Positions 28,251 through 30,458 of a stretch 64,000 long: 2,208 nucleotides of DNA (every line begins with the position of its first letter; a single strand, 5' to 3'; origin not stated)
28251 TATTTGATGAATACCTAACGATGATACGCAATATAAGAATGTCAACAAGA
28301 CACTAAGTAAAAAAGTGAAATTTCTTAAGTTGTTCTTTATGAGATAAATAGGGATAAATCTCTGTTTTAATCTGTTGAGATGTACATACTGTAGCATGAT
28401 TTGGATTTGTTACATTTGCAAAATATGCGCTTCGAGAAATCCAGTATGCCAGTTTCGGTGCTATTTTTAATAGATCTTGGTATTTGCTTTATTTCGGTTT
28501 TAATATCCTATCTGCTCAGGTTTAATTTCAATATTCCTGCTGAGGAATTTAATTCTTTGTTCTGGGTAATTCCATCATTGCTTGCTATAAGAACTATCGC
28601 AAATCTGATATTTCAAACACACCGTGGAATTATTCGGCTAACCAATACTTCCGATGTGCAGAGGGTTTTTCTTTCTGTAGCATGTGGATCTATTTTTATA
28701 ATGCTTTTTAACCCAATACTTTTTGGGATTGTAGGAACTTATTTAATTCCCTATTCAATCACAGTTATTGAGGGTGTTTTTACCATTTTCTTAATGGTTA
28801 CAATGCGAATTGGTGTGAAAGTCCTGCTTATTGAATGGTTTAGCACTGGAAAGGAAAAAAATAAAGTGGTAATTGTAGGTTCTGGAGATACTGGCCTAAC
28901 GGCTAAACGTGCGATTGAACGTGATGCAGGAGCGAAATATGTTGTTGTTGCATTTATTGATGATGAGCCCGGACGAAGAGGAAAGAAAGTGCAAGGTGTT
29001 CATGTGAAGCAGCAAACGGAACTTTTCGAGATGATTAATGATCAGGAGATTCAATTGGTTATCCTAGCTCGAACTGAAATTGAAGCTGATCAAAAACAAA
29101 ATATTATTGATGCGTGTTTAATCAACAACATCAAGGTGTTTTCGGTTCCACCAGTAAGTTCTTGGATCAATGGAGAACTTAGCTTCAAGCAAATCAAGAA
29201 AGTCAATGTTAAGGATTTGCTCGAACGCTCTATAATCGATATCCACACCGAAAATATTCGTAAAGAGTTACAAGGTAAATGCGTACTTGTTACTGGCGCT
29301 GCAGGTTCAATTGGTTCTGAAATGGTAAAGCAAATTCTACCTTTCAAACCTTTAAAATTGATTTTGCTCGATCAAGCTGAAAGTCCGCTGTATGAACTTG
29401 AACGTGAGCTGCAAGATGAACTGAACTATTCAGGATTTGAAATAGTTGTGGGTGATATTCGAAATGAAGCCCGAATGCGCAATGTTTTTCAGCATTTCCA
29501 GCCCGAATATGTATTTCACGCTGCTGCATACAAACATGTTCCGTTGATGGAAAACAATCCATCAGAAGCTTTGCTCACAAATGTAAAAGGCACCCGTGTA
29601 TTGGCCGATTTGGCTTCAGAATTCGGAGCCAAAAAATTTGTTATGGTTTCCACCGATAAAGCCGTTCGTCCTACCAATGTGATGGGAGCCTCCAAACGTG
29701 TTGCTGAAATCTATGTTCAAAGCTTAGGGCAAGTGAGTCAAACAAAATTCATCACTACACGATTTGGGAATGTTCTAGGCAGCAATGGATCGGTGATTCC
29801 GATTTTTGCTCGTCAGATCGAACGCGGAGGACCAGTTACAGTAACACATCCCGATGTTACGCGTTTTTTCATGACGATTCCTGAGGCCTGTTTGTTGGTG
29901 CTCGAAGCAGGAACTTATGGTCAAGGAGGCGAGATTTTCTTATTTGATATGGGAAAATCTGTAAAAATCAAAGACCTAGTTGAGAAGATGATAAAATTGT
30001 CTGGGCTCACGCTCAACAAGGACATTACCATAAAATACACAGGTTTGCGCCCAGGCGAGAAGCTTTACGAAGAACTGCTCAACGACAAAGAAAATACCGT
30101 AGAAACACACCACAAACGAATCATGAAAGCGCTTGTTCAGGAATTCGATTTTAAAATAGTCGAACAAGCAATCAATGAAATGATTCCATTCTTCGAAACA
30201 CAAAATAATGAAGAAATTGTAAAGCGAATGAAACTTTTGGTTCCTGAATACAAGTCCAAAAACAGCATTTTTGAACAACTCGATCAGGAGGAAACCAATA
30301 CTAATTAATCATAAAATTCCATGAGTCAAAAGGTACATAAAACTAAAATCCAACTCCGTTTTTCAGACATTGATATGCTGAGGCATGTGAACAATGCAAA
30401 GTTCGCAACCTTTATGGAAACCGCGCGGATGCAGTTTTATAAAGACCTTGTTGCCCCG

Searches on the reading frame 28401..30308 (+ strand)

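Call 21: search_protein_families(library=pfam, proteins=[window:28401-30308:+], max_evalue=0.001)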
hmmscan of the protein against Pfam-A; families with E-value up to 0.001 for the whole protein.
window:28401-30308:+ (635 aa): 11 families
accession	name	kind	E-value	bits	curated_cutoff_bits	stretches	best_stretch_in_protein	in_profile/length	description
PF02719.21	Polysacc_synt_2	-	1.2e-118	396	20.2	1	295-577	1-291/293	Polysaccharide biosynthesis protein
PF01370.27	Epimerase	-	5.7e-27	95.1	20.9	1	295-493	1-214/240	NAD dependent epimerase/dehydratase family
PF16363.11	GDP_Man_Dehyd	-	9.2e-17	61.9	27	1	296-420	1-131/332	GDP-mannose 4,6 dehydratase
PF04321.23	RmlD_sub_bind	-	1.1e-14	54.6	27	1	295-464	3-157/287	RmlD substrate binding domain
PF01073.25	3Beta_HSD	-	6.6e-12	45.5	22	1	296-424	1-122/280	3-beta hydroxysteroid dehydrogenase/isomerase family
PF13727.12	CoA_binding_3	-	2.5e-08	34.6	25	1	126-250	53-175/175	CoA-binding domain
PF07993.18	NAD_binding_4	-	1.1e-07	31.8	20.1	1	297-426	1-144/258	Male sterility protein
PF13460.12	NAD_binding_10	-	1e-06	29.2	27.2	1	299-423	1-103/184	NAD(P)H-binding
PF00106.31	adh_short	-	5e-06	26.6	26.6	1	293-369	1-74/195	short chain dehydrogenase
PF08659.16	KR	-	5.3e-05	23.6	22.6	1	295-418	3-136/180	KR domain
PF01408.29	GFO_IDH_MocA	-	0.00056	21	24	0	155-251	2-94/120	Oxidoreductase family, NAD-binding Rossmann fold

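Call 67: search_protein_families(library=ncbifam, proteins=[window:28401-30308:+], max_evalue=0.00001)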
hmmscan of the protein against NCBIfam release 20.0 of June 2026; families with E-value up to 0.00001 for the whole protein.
window:28401-30308:+ (635 aa): 24 families
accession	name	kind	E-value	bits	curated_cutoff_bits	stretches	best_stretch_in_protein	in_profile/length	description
TIGR03589.1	PseB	equivalog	1.5e-56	191.7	407.75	1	291-581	3-285/324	UDP-N-acetylglucosamine 4,6-dehydratase (inverting)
TIGR04130.1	FnlA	equivalog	1.8e-43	148.7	730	1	291-564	3-269/337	UDP-N-acetylglucosamine 4,6-dehydratase/5-epimerase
TIGR03025.1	EPS_sugtrans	subfamily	6.4e-22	78.4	295.55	1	23-275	1-247/445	exopolysaccharide biosynthesis polyprenyl glycosylphosphotransferase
TIGR03023.1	WcaJ_sugtrans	equivalog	2.5e-18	66.6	410.75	1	24-279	2-256/453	undecaprenyl-phosphate glucose phosphotransferase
TIGR01179.1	galE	equivalog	3.5e-18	65.5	262.3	1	295-462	2-180/332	UDP-glucose 4-epimerase GalE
TIGR01181.1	dTDP_gluc_dehyt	equivalog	1.5e-16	60.4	365.1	1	295-554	2-278/321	dTDP-glucose 4,6-dehydratase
TIGR01214.1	rmlD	equivalog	2.8e-14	52.9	224.05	1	295-444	2-140/285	dTDP-4-dehydrorhamnose reductase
TIGR04180.1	EDH_00030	hypoth_equivalog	2.2e-12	46.6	475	1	295-420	1-123/297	NAD-dependent 4,6-dehydratase LegB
TIGR02622.1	CDP_4_6_dhtase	equivalog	9.7e-12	44.7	278.45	1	291-425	3-136/352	CDP-glucose 4,6-dehydratase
TIGR03466.1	HpnA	hypoth_equivalog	1.5e-11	43.8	367.65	1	294-454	2-150/327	hopanoid-associated sugar epimerase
TIGR03022.1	WbaP_sugtrans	subfamily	2.6e-11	43.4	403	1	21-267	1-240/456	undecaprenyl-phosphate galactose phosphotransferase WbaP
TIGR02197.1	heptose_epim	equivalog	1.1e-09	37.9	274.6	1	295-462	1-174/316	ADP-glyceromanno-heptose 6-epimerase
NF007490.0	PRK10084.1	subfamily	1.4e-09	37.4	649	1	295-408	3-114/361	dTDP-glucose 4,6-dehydratase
NF007582.0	PRK10217.1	equivalog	6.3e-09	35.4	698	1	294-408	3-115/355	dTDP-glucose 4,6-dehydratase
NF007956.0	PRK10675.1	subfamily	7.2e-09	35.2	394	1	295-418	3-124/338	UDP-glucose 4-epimerase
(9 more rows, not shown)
